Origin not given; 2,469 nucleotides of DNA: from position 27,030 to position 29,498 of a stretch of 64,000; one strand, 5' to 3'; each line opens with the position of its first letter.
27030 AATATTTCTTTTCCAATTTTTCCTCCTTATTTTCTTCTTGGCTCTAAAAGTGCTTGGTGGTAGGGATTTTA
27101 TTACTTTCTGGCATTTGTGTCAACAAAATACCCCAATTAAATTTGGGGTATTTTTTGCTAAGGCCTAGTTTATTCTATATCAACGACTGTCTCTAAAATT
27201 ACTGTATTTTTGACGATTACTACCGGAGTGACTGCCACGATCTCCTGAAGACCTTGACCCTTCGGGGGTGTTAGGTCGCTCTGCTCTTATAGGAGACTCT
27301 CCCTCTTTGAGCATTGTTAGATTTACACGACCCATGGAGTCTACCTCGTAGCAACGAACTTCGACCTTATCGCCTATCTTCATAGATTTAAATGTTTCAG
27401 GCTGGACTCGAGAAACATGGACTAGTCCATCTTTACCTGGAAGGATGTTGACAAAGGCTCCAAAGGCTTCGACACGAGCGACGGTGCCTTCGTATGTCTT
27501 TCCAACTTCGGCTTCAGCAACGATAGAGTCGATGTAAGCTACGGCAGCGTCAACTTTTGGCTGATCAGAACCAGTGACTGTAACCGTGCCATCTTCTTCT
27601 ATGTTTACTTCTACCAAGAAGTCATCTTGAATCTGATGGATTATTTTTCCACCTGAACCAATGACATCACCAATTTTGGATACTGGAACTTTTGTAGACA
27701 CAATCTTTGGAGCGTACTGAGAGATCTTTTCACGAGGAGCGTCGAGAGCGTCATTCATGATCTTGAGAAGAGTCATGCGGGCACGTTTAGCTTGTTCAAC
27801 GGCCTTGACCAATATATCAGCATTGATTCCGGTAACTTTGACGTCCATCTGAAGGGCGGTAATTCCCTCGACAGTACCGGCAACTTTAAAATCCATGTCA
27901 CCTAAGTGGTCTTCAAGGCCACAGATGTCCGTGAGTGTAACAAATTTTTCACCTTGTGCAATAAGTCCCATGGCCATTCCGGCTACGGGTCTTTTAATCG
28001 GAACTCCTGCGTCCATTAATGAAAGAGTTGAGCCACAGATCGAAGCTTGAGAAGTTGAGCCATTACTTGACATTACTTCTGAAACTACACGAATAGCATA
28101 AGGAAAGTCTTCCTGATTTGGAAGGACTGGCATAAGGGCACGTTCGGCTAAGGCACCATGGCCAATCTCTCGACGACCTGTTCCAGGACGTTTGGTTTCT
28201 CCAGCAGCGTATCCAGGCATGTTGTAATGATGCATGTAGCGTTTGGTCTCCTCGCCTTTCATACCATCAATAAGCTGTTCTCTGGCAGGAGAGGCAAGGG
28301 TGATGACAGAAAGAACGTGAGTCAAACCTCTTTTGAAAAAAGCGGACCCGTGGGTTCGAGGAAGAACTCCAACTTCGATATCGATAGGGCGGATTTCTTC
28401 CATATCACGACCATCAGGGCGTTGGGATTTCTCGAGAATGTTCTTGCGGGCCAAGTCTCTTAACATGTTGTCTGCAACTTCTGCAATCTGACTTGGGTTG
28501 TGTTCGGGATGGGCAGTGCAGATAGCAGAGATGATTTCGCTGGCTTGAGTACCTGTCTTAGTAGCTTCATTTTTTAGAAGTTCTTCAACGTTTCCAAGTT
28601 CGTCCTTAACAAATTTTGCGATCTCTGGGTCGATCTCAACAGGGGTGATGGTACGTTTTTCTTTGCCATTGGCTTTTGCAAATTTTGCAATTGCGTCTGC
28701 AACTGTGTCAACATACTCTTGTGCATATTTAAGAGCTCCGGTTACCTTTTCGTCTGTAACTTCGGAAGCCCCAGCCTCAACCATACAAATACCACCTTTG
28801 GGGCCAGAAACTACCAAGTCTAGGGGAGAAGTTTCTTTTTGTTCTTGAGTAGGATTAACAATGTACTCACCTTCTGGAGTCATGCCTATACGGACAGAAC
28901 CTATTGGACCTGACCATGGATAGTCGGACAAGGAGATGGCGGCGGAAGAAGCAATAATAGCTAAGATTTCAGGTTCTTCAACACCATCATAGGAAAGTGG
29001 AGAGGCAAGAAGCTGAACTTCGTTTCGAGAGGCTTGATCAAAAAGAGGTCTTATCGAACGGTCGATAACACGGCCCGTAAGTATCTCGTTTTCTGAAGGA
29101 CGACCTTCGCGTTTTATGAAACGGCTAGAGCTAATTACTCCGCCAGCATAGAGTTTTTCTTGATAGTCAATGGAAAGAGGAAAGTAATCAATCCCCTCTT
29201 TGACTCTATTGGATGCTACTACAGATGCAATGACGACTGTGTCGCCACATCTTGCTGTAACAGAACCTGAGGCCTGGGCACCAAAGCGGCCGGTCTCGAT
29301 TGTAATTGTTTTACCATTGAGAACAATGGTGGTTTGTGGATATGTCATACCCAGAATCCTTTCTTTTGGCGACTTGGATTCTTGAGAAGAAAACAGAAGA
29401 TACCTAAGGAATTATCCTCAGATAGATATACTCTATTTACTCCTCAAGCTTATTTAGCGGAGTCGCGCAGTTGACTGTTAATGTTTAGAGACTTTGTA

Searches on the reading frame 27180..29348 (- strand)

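Call 62: search_protein_families(library=pfam, proteins=[window:27180-29348:-], max_evalue=0.00001)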
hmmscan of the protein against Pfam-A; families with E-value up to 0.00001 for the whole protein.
window:27180-29348:- (722 aa): 4 families
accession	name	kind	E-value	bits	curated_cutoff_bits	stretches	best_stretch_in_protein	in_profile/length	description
PF01138.27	RNase_PH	-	2.3e-53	180.5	25.5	2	318-450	1-130/130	3' exoribonuclease family, domain 1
PF03725.20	RNase_PH_C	-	2.6e-13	50.2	20.8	1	147-211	1-66/67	3' exoribonuclease family, domain 2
PF00013.35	KH_1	-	4.3e-11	42.8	21.5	1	552-607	4-65/66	KH domain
PF00575.29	S1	-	5.4e-10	40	22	1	613-677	2-71/74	S1 RNA binding domain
